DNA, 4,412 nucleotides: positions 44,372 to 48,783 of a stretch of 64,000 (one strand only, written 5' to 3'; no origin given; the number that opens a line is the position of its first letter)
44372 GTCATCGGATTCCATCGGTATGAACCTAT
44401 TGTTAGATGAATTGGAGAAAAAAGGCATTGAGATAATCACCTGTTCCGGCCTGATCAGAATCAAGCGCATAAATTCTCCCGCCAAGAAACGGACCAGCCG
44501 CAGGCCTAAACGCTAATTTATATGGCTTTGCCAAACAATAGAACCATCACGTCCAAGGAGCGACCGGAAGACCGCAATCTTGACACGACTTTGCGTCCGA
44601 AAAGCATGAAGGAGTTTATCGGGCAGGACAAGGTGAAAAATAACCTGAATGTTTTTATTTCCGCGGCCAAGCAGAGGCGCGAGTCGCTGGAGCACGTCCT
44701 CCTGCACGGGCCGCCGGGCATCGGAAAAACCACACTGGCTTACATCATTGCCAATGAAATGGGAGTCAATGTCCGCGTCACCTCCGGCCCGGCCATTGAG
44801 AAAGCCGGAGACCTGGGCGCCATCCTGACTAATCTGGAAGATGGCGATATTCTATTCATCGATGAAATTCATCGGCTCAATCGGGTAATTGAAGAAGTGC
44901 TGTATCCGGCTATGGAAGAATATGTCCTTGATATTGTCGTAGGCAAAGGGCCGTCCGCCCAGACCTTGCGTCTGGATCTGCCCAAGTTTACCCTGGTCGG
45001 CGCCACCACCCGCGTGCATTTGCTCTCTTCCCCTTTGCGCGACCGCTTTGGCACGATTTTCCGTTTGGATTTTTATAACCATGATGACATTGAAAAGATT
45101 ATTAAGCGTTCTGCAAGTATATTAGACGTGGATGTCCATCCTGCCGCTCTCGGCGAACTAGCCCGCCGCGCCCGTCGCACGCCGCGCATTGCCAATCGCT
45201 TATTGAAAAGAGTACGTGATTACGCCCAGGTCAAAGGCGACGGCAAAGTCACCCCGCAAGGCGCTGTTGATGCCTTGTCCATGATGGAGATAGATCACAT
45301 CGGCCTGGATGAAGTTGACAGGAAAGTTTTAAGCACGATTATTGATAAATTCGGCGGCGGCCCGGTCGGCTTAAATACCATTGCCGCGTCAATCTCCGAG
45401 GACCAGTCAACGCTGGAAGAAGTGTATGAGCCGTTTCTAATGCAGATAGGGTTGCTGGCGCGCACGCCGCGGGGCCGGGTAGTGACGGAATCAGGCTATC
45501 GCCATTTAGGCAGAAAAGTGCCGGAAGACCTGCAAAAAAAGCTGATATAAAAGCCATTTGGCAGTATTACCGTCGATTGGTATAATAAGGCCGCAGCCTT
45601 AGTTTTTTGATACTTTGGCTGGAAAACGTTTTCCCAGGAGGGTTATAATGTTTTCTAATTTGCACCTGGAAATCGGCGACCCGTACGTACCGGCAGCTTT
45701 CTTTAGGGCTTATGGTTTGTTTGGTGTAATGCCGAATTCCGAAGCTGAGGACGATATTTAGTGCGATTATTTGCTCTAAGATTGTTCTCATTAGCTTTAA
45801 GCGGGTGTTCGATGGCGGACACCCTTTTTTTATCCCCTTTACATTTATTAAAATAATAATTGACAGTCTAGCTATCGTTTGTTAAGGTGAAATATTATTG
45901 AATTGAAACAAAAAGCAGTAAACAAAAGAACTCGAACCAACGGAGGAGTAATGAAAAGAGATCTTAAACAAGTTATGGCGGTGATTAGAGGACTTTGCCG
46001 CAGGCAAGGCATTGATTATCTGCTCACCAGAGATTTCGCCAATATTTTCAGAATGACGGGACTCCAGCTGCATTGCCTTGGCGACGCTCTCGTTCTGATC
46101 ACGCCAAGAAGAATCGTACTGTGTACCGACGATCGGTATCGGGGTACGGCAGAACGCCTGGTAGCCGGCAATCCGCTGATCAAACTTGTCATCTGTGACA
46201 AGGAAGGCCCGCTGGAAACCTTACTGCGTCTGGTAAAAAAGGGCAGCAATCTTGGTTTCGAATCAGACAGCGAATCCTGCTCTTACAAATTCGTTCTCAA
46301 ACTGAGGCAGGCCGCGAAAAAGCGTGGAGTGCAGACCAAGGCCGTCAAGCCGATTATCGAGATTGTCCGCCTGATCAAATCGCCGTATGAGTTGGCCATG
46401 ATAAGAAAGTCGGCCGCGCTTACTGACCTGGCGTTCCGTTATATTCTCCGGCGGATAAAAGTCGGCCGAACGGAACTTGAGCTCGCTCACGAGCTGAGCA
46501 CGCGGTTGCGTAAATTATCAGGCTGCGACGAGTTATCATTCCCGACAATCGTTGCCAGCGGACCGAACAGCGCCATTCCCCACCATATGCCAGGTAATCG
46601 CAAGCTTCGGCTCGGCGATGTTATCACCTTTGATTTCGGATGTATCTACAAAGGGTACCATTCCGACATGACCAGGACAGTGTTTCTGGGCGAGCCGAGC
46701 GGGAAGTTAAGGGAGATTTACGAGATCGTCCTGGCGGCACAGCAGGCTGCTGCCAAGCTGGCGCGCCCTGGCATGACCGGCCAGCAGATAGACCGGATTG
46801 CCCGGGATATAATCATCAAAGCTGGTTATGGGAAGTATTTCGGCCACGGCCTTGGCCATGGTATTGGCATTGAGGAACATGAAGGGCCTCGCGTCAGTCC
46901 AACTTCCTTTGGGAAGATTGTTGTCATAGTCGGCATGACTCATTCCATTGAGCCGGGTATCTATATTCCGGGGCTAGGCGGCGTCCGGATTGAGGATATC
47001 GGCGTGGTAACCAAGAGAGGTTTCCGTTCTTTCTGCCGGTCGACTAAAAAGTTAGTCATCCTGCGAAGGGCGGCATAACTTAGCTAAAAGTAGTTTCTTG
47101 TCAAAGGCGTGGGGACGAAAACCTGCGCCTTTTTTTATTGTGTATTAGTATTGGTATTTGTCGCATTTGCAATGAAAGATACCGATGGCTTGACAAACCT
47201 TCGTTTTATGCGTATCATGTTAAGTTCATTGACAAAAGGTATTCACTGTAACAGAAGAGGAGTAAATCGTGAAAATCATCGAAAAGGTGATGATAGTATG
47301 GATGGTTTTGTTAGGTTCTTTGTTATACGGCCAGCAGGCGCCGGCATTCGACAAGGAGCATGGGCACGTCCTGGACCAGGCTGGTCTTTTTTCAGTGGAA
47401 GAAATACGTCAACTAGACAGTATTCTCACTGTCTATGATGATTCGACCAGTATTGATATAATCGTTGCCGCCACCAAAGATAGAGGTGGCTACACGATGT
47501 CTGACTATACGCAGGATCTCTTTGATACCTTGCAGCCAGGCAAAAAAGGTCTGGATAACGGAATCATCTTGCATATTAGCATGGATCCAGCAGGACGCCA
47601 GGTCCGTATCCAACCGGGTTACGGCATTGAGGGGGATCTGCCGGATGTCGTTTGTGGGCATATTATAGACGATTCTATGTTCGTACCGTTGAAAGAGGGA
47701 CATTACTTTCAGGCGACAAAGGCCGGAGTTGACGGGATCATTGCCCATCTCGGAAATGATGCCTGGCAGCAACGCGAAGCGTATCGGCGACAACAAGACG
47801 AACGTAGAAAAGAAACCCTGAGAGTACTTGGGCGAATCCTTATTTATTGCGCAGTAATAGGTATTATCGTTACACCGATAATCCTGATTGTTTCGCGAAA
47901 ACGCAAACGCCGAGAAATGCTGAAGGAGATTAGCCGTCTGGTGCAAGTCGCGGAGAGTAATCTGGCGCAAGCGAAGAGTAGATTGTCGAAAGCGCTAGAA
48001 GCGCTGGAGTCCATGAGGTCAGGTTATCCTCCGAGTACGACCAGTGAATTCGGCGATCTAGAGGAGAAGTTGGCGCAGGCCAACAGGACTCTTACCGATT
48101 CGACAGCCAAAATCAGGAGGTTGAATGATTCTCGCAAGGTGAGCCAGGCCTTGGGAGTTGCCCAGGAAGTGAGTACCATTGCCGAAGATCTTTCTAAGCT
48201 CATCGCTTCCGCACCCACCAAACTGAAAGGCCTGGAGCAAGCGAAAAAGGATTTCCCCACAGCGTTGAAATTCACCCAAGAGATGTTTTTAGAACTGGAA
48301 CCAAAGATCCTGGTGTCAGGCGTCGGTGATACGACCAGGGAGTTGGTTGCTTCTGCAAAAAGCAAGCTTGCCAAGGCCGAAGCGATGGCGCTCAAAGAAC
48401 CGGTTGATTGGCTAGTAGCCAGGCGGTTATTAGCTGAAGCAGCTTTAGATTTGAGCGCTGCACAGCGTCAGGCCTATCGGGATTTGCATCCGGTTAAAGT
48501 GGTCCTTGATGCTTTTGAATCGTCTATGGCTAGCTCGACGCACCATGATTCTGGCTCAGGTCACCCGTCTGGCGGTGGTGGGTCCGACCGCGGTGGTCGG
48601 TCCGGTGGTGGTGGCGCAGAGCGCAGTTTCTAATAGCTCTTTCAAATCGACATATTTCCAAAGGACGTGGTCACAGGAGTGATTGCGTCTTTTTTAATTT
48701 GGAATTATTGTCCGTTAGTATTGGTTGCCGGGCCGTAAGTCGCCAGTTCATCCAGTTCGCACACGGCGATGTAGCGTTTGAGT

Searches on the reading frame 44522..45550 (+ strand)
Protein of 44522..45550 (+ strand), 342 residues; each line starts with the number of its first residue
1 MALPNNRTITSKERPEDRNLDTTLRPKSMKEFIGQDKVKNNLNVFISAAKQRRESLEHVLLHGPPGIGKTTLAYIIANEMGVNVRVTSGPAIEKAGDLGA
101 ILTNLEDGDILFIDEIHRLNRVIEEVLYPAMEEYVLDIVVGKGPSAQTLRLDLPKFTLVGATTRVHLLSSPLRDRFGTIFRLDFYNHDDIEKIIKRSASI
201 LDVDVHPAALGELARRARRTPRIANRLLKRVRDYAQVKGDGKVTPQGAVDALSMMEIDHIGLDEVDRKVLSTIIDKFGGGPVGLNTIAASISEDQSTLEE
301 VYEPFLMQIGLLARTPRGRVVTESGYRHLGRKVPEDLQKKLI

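Call 95: search_protein_families(library=pfam, proteins=[window:44522-45550:+], max_evalue=0.001)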
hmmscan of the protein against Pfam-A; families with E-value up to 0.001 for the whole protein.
window:44522-45550:+ (342 aa): 13 families
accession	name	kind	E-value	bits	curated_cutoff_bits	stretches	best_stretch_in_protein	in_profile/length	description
PF05496.18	RuvB_N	-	6.4e-79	263.7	27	1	24-182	1-159/159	Holliday junction DNA helicase RuvB P-loop domain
PF17864.7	AAA_lid_4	-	9.4e-28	96.2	27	1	185-258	1-74/74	RuvB AAA lid domain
PF05491.19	RuvB_C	-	1e-24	86.7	24.7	1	260-329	2-71/72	RuvB C-terminal winged helix domain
PF00004.35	AAA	-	3.6e-21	76.4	21.2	1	59-182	1-129/131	ATPase family associated with various cellular activities (AAA)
PF07728.20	AAA_5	-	2.5e-11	44.2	22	1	58-176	1-139/139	AAA domain (dynein-related subfamily)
PF06068.19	TIP49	-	4.1e-07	29.9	23.8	1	21-87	14-81/347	TIP49 P-loop domain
PF13191.12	AAA_16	-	1.4e-05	26.1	32.6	1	32-87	2-56/167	AAA ATPase domain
PF20720.3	nSTAND3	-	2.8e-05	24.3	27.2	1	48-82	9-43/155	Novel STAND NTPase 3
PF13173.12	AAA_14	-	5.9e-05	23.5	27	1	59-133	5-88/129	AAA domain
PF00931.28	NB-ARC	-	0.0002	21.1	23.5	0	53-79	15-41/248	NB-ARC domain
PF01078.27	Mg_chelatase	-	0.00023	21.1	20.3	0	29-76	2-42/207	Magnesium chelatase, subunit ChlI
PF00493.29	MCM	-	0.00078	19.1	23.3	0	24-138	18-152/224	MCM P-loop domain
PF02367.23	TsaE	-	0.00088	19.7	26.6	0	51-88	16-53/128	Threonylcarbamoyl adenosine biosynthesis protein TsaE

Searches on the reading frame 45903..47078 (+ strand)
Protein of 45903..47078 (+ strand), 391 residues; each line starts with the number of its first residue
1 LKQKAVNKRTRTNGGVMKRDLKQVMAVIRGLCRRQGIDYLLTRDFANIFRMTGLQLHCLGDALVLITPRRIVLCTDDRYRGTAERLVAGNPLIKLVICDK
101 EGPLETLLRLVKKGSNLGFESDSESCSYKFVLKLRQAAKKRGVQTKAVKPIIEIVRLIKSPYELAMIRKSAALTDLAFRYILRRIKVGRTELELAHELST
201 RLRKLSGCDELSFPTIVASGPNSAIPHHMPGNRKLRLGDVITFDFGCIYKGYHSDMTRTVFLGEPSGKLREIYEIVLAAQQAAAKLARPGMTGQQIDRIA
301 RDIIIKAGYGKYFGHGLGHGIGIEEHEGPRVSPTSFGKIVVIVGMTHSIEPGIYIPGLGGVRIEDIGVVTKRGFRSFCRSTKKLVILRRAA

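Call 95: search_protein_families(library=pfam, proteins=[window:45903-47078:+], max_evalue=0.001)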
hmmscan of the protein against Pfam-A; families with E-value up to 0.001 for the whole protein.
window:45903-47078:+ (391 aa): 2 families
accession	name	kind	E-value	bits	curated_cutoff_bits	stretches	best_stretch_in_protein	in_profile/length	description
PF00557.29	Peptidase_M24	-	3.6e-71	239.7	23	1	166-371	2-208/208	Metallopeptidase family M24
PF01321.24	Creatinase_N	-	5.4e-08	33.9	22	1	28-158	5-128/128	Creatinase/Prolidase N-terminal domain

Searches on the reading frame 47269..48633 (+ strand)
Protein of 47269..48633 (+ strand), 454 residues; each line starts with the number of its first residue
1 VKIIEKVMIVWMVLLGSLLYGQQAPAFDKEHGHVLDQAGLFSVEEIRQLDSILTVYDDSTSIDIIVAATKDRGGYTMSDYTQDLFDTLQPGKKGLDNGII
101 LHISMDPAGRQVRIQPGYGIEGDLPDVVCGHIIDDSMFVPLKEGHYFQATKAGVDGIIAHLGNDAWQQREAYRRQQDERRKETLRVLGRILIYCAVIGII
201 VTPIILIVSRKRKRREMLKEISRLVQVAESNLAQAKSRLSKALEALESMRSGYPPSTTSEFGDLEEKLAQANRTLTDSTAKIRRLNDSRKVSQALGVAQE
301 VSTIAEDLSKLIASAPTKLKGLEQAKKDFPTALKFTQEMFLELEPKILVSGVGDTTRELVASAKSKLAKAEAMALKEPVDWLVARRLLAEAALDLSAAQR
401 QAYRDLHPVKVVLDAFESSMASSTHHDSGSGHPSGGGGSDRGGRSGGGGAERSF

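Call 95: search_protein_families(library=pfam, proteins=[window:47269-48633:+], max_evalue=0.001)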
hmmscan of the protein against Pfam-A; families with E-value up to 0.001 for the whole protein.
window:47269-48633:+ (454 aa): 1 family
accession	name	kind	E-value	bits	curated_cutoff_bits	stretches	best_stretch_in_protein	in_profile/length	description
PF04536.20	TPM_phosphatase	-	6e-31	107.5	22.1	1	34-159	1-124/125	TPM domain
